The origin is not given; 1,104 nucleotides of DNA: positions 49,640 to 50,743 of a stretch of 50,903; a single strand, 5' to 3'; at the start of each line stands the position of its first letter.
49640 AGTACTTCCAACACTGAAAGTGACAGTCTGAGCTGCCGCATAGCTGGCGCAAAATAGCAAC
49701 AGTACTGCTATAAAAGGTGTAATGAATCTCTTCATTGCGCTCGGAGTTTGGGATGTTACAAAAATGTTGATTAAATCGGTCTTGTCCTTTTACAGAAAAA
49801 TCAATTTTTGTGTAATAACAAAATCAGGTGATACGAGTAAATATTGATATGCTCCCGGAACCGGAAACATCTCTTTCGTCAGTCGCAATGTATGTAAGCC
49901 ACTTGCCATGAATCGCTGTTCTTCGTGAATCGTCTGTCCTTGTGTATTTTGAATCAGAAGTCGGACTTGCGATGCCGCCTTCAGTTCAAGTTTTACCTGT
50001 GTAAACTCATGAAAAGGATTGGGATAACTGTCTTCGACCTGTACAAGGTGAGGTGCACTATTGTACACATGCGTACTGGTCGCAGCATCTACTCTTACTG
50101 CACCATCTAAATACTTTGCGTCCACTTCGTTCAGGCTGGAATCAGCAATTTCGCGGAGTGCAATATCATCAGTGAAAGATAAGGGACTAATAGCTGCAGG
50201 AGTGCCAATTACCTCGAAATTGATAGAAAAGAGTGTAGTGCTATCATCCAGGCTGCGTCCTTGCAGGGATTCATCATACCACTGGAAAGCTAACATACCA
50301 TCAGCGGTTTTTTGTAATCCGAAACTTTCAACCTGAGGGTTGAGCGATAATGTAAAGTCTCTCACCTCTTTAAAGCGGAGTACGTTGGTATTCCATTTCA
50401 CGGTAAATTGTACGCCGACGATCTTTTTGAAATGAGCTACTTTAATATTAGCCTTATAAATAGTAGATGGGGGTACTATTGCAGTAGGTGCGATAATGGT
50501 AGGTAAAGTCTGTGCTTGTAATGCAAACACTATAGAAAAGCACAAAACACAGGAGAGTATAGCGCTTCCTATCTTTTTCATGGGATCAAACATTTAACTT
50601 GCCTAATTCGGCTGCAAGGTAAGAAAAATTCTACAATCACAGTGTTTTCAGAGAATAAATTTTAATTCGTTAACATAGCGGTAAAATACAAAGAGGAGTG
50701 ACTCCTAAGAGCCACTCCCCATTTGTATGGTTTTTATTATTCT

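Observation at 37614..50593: Hypothesis: a T9SS-displayed cohesin-dockerin surface assembly that recruits a lysine oxidase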

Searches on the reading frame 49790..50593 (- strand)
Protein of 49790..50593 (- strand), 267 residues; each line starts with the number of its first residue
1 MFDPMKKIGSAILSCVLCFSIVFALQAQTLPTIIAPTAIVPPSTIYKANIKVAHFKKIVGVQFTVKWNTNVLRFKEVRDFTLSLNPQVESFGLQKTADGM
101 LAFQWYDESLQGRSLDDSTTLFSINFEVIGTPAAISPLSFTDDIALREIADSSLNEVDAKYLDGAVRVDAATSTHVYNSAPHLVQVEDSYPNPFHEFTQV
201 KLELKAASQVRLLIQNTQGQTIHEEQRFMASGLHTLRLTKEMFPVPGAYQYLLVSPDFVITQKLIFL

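Call 4: search_protein_families(library=pfam, proteins=[window:49790-50593:-], max_evalue=0.01)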
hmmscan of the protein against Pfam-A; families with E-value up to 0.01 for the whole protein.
window:49790-50593:- (267 aa): 1 family
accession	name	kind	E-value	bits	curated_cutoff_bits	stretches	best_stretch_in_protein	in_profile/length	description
PF00963.24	Cohesin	-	4.2e-08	33.9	24.1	1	48-168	18-139/139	Cohesin domain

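Call 5: search_protein_families(library=ncbifam, proteins=[window:49790-50593:-], max_evalue=0.01)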
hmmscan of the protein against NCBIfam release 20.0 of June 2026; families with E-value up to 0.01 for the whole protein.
window:49790-50593:- (267 aa): 1 family
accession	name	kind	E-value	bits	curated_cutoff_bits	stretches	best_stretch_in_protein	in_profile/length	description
TIGR04183.1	Por_Secre_tail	domain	2.4e-05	24.2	23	1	190-265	2-70/72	T9SS type A sorting domain-containing protein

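Call 38: find_homologous_proteins(query=window:49790-50593:-, max_evalue=0.001)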
Query window:49790-50593:- (267 aa): 22 proteins with E <= 0.001 among 827 candidates.
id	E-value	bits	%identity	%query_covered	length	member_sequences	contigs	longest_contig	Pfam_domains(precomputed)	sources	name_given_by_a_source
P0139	1.2e-168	577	100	99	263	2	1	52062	PF00963.25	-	-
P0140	1.7e-148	511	87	99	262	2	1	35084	PF00963.25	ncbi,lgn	-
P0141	5.6e-138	477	81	99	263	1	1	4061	PF00963.25,PF18962.8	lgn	-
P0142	1.1e-127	443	76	99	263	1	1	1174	PF00963.25,PF18962.8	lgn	-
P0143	7.4e-126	437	73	99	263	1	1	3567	PF00963.25,PF18962.8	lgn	-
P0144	5.4e-120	418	70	99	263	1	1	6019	PF00963.25,PF18962.8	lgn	-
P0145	2.1e-119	416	70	99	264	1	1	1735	PF00963.25,PF18962.8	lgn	-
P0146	1.9e-116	406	68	99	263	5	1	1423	PF00963.25,PF18962.8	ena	-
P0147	6.6e-107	375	65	99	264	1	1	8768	PF00963.25,PF18962.8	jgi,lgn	jgi:hypothetical protein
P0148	6.7e-107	375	63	99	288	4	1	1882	PF00963.25,PF18962.8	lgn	-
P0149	7.5e-105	368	61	99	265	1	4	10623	PF00963.25,PF18962.8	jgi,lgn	jgi:hypothetical protein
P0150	3.4e-104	366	63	99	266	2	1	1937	PF00963.25,PF18962.8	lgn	-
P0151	9.9e-101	355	70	84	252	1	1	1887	-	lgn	-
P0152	2.5e-100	353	62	99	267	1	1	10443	PF00963.25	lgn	-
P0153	8.0e-96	339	58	99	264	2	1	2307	PF00963.25,PF18962.8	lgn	-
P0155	1.5e-94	334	57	99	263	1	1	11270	PF00963.25,PF18962.8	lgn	-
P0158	4.9e-79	284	48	99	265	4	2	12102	PF00963.25,PF18962.8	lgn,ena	-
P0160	6.0e-44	169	38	93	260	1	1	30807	PF00963.25,PF18962.8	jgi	-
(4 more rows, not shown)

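Call 39: find_encoding_contigs(protein=P0160, flank=10000, max_places=1)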
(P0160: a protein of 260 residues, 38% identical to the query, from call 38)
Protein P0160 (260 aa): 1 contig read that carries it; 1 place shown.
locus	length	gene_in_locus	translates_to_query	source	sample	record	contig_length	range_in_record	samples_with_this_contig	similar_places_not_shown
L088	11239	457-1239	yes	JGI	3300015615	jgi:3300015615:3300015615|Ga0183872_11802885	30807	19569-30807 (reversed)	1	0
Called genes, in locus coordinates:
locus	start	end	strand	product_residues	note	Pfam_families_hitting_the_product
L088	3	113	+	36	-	?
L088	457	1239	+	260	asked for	PF00963:Cohesin (weak), PF18962:Por_Secre_tail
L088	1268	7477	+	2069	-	PF00963:Cohesin, PF13860:FlgD_ig (faint), PF00963:Cohesin, PF13573:SprB, PF13585:CHU_C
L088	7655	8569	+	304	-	PF11751:PorP_SprF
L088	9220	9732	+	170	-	PF00254:FKBP_C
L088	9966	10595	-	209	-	PF00596:Aldolase_II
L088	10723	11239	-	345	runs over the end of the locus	PF14292:SusE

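Call 40: find_encoding_contigs(protein=P0158, flank=10000, max_places=2)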
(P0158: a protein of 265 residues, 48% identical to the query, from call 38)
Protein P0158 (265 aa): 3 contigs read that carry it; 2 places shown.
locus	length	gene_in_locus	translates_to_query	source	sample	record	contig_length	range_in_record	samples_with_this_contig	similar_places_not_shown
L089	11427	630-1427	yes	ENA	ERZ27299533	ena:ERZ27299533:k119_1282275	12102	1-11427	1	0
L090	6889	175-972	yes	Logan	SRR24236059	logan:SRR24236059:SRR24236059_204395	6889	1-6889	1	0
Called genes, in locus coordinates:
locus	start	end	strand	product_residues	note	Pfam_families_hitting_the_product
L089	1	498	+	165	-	?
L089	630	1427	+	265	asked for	PF00963:Cohesin, PF18962:Por_Secre_tail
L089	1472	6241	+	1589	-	PF00963:Cohesin, PF13573:SprB, PF18962:Por_Secre_tail (faint), PF13573:SprB, PF13585:CHU_C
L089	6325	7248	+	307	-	PF11751:PorP_SprF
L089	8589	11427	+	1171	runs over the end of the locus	?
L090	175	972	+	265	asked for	PF00963:Cohesin, PF18962:Por_Secre_tail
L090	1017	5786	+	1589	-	PF00963:Cohesin, PF13573:SprB, PF18962:Por_Secre_tail (faint), PF13573:SprB, PF13585:CHU_C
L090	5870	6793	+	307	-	PF11751:PorP_SprF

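Call 41: find_encoding_contigs(protein=P0155, flank=10000, max_places=1)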
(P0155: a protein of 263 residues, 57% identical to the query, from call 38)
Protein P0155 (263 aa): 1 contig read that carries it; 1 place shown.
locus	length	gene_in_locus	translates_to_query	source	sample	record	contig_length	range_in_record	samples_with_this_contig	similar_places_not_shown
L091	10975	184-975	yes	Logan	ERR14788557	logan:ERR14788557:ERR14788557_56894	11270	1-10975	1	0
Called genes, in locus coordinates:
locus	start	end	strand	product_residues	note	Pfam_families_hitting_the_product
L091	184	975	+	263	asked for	PF00963:Cohesin (weak), PF18962:Por_Secre_tail (weak)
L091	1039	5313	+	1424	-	PF00963:Cohesin, PF13573:SprB, PF18962:Por_Secre_tail (faint), PF13573:SprB, PF13585:CHU_C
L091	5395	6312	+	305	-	PF11751:PorP_SprF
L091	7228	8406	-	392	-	PF00108:Thiolase_N, PF00109:ketoacyl-synt (faint), PF22691:Thiolase_C_1 (faint), PF02803:Thiolase_C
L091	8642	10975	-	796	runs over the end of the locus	PF01186:Lysyl_oxidase, PF18962:Por_Secre_tail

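Call 59: search_protein_representatives(alignment_id=A4)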
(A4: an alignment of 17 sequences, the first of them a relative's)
Query: 17 sequences, 263 profile positions. Proteins with E-value up to 0.001 (for the whole library): 69836; up to 1e-10: 4024; up to 1e-30: 840. The best 150 are listed.
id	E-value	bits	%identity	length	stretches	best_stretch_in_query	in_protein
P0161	5.4e-194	658.7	-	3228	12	6-169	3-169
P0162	2.9e-162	554.7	-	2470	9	27-170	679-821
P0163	1.9e-153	525.8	-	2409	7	8-168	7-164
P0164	7.5e-147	504.2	-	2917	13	29-165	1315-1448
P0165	9.2e-138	474.4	-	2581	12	41-165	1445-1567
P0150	5.2e-132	455.5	-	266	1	1-263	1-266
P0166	9.3e-127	438.3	-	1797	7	31-165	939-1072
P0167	6.4e-122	422.5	-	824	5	27-166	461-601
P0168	2.4e-120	417.3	-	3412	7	26-165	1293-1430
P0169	2.1e-119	414.2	-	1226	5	31-259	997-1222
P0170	1.3e-111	388.7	-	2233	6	28-168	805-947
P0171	5.9e-110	383.2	-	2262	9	14-140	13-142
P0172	2.2e-109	381.4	-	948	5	18-170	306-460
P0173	1.1e-108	379.1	-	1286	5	7-170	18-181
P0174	2.1e-105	368.3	-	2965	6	1-166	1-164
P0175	6.6e-105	366.7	-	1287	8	42-262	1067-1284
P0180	5.2e-100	350.6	-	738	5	31-167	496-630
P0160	6.8e-99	347.0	-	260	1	1-262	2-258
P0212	4.0e-81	288.7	-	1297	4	29-258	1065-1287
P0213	7.5e-81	287.8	-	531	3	27-169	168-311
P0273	1.6e-68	247.4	-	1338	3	33-262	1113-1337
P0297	4.4e-65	236.2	-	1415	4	39-251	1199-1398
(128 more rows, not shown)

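Call 60: search_protein_families(library=pfam, proteins=[P0167, P0169, P0175, P0212, P0273, P0297, P0172, P0180, P0213], max_evalue=0.01)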
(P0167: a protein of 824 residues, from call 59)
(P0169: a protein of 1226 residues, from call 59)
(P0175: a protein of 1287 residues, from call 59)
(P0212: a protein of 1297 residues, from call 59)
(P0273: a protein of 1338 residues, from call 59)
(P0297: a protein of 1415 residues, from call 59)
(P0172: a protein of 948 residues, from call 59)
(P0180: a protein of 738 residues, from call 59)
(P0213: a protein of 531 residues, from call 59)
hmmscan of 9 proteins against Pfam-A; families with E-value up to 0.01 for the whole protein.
P0167 (824 aa): 3 families
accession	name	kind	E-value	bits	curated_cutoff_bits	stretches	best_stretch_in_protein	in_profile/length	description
PF00963.24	Cohesin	-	4.6e-40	137.5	24.1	5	316-429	2-118/139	Cohesin domain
PF14292.12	SusE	-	0.0068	17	25.2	0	661-713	16-66/106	SusE outer membrane protein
PF13860.13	FlgD_ig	-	0.0087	16.5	27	0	87-109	44-66/79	FlgD Ig-like domain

P0169 (1226 aa): 4 families
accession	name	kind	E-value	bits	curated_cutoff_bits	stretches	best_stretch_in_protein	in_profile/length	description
PF00963.24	Cohesin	-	2.4e-23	83.3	24.1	4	998-1109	6-126/139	Cohesin domain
PF13860.13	FlgD_ig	-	2.1e-11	44.1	27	1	1162-1215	22-76/79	FlgD Ig-like domain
PF00404.24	Dockerin_1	-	1.5e-08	35.1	22.9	1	862-917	3-57/57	Dockerin type I domain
PF18962.6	Por_Secre_tail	-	1e-06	29.4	27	1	1145-1223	2-73/75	Secretion system C-terminal sorting domain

P0175 (1287 aa): 2 families
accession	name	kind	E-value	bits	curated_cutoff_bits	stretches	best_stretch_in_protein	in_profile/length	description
PF00963.24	Cohesin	-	2.6e-50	170.7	24.1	7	762-872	2-118/139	Cohesin domain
PF18962.6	Por_Secre_tail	-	3.5e-05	24.5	27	1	1211-1284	3-75/75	Secretion system C-terminal sorting domain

P0212 (1297 aa): 17 families
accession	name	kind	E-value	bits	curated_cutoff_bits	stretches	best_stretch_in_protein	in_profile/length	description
PF00963.24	Cohesin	-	3.9e-40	137.7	24.1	4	27-152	2-131/139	Cohesin domain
PF22073.2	Cep192_D4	-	8.2e-31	106.9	35.5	3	626-721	7-110/112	Cep192 domain 4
PF22544.2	HYDIN_VesB_CFA65-like_Ig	-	1.2e-28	99.8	25.5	3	514-607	1-93/100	HYDIN/CFA65/VesB-like, Ig-like domain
PF15780.11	ASH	-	2.5e-28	98.6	27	3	517-603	4-93/98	Abnormal spindle-like microcephaly-assoc'd, ASPM-SPD-2-Hydin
PF07610.17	DUF1573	-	7.1e-13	48.9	26.1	1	517-609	2-92/98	Protein of unknown function (DUF1573)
PF24798.1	Ig-CFAP74_4th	-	3.9e-12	46.6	28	0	625-712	1-84/95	CFAP74 forth Ig-like domain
PF12371.14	TMEM131_like_N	-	4.1e-11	43.4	28.8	1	623-707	1-82/84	Transmembrane protein 131-like N-terminal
PF05345.18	He_PIG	-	2.4e-10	41.1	24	1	170-260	1-96/96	Putative Ig domain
PF13620.12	CarboxypepD_reg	-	1.5e-09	38.5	32.3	1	875-927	1-57/82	Carboxypeptidase regulatory-like domain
PF18962.6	Por_Secre_tail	-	6e-09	36.5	27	1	1214-1287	2-71/75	Secretion system C-terminal sorting domain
PF24771.2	Ig_CFAP74_1st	-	2.8e-07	31.2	29.2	1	270-360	4-95/97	CFAP74 first Ig-like domain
PF22067.2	Cep192_D3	-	5.6e-06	26.8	27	0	275-349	10-82/99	Cep192 domain 3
PF24507.1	Ig_CFAP65_4th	-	1.6e-05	25.7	27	0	308-348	21-59/76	CFAP65, fourth Ig-like domain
PF13715.12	CarbopepD_reg_2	-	6.7e-05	23.3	32.2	1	876-925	1-51/88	CarboxypepD_reg-like domain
PF14874.12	PapD-like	-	0.00021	21.8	27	0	620-645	1-26/102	Flagellar-associated PapD-like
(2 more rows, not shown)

P0273 (1338 aa): 7 families
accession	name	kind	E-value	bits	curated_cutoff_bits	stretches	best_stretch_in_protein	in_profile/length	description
PF19081.6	Ig_7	-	5.2e-93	305.9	27.3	4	446-526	1-83/84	Ig-like domain CHU_C associated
PF00963.24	Cohesin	-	5.3e-31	108.1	24.1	3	1108-1216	2-119/139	Cohesin domain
PF13860.13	FlgD_ig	-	4.1e-10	39.9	27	1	1266-1326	13-75/79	FlgD Ig-like domain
PF13585.12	CHU_C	-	1.4e-06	28.8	27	1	1271-1326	23-72/86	CHU_C Type IX secretion signal domain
PF18962.6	Por_Secre_tail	-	1.9e-06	28.5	27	1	1257-1336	3-74/75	Secretion system C-terminal sorting domain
PF00404.24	Dockerin_1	-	0.00011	22.7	22.9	1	978-1031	3-55/57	Dockerin type I domain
PF16170.10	DUF4873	-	0.0014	19.3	25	0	283-326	20-63/91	Domain of unknown function (DUF4873)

P0297 (1415 aa): 19 families
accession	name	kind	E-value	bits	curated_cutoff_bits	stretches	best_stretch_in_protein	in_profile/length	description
PF22073.2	Cep192_D4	-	1.9e-35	121.9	35.5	3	387-482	2-107/112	Cep192 domain 4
PF22544.2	HYDIN_VesB_CFA65-like_Ig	-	4.9e-34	117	25.5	3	387-482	1-95/100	HYDIN/CFA65/VesB-like, Ig-like domain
PF00963.24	Cohesin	-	2.6e-33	115.6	24.1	4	858-966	4-119/139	Cohesin domain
PF15780.11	ASH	-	1.2e-31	109.3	27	3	390-476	4-93/98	Abnormal spindle-like microcephaly-assoc'd, ASPM-SPD-2-Hydin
PF05345.18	He_PIG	-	4e-28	98.1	24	2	296-381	1-95/96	Putative Ig domain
PF07610.17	DUF1573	-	2.6e-23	82.3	26.1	3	756-845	9-98/98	Protein of unknown function (DUF1573)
PF12371.14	TMEM131_like_N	-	2.1e-15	57.1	28.8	2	390-473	2-84/84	Transmembrane protein 131-like N-terminal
PF24798.1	Ig-CFAP74_4th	-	2.3e-15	56.9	28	2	392-477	2-85/95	CFAP74 forth Ig-like domain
PF24507.1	Ig_CFAP65_4th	-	5.7e-10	39.9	27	1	410-481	1-69/76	CFAP65, fourth Ig-like domain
PF22067.2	Cep192_D3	-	1.6e-08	35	27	1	401-471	13-82/99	Cep192 domain 3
PF18962.6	Por_Secre_tail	-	1.5e-07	32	27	1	1333-1398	2-64/75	Secretion system C-terminal sorting domain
PF14874.12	PapD-like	-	6.2e-06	26.8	27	1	387-481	2-96/102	Flagellar-associated PapD-like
PF13620.12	CarboxypepD_reg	-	2.6e-05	24.9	32.3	1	994-1058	2-70/82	Carboxypeptidase regulatory-like domain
PF24771.2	Ig_CFAP74_1st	-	2.7e-05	24.9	29.2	0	798-839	54-95/97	CFAP74 first Ig-like domain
PF22066.2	Cep192_D8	-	0.00012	22.7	33.5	0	750-840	8-97/101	Cep192 domain 8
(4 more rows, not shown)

P0172 (948 aa): 3 families
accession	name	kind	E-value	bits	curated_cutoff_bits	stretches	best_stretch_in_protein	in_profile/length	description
PF00963.24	Cohesin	-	1.2e-44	152.3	24.1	5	171-305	4-137/139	Cohesin domain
PF13860.13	FlgD_ig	-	1e-05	25.8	27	0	235-255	46-66/79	FlgD Ig-like domain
PF14292.12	SusE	-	0.0084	16.7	25.2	0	660-699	14-55/106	SusE outer membrane protein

P0180 (738 aa): 3 families
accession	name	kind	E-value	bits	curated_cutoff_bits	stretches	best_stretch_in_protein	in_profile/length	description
PF00963.24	Cohesin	-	7.7e-62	208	24.1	5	342-475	3-139/139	Cohesin domain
PF22122.2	InlK_D2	-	0.00012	22.7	26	0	32-98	38-109/112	Internalin K domain D2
PF00370.27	FGGY_N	-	0.0048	17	28.8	0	209-251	173-211/245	FGGY family of carbohydrate kinases, N-terminal domain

P0213 (531 aa): 1 family
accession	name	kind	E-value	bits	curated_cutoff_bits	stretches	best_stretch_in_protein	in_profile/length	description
PF00963.24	Cohesin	-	2.6e-26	92.9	24.1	3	172-292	5-128/139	Cohesin domain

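Call 67: search_protein_families(library=pfam, proteins=[L089:8589-11426:+], max_evalue=0.01)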
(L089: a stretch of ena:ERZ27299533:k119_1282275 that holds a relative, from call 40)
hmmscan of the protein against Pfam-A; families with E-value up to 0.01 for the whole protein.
L089:8589-11426:+ (946 aa): 4 families
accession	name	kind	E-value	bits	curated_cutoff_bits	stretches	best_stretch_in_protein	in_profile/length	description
PF02494.22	HYR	-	2.7e-25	88.9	21.7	3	298-384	2-81/81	HYR domain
PF23237.1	HYR_4C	-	1e-11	45.3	27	2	520-591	3-73/73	HYR-like domain with 4 cysteines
PF13620.12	CarboxypepD_reg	-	0.0028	18.4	32.3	0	893-938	1-48/82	Carboxypeptidase regulatory-like domain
PF16403.11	Bact_surface_Ig-like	-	0.0074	16.8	27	0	525-591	8-71/71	Bacterial surface protein, Ig-like domain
